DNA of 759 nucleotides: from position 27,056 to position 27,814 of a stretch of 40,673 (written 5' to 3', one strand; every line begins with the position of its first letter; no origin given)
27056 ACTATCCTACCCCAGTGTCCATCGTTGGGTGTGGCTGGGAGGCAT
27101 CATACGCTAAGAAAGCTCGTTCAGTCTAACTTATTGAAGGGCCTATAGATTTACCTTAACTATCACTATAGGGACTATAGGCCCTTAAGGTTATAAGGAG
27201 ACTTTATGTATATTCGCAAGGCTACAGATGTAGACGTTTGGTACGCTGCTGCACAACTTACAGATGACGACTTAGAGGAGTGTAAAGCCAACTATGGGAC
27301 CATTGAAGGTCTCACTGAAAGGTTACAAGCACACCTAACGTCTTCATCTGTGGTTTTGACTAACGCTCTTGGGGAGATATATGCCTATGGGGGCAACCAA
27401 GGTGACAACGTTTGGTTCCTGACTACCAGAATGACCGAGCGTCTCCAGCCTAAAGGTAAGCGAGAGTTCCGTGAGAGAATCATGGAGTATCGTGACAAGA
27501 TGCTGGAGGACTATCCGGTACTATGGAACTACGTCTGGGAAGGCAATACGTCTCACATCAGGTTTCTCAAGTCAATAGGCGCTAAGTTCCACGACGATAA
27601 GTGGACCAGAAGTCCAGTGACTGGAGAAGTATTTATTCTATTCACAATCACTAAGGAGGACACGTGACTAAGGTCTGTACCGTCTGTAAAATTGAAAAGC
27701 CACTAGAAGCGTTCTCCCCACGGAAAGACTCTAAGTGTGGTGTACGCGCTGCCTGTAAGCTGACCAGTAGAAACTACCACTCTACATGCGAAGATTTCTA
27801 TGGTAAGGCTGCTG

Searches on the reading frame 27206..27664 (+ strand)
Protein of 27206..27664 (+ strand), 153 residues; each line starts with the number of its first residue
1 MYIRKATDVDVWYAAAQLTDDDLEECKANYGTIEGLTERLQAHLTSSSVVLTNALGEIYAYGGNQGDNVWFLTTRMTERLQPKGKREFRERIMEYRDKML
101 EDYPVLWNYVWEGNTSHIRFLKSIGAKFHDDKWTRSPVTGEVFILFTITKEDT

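Call 3: search_protein_families(library=pfam, proteins=[window:27206-27664:+], max_evalue=0.1)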
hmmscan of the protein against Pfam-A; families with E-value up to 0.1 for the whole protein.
window:27206-27664:+ (153 aa): 1 family
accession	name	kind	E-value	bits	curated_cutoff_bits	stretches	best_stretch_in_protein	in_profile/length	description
PF11090.14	Phage_T7_Gp13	-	2.3e-36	124.5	25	1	49-131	2-84/86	Bacteriophage T7, probable scaffold protein Gp13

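Call 4: search_protein_families(library=phrogs, proteins=[window:27206-27664:+], max_evalue=0.01)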
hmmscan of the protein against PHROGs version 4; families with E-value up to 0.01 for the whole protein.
window:27206-27664:+ (153 aa): 1 family
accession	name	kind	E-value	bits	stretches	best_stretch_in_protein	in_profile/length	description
phrog_308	-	head and packaging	1.4e-42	146.4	1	1-150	3-150/151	internal virion protein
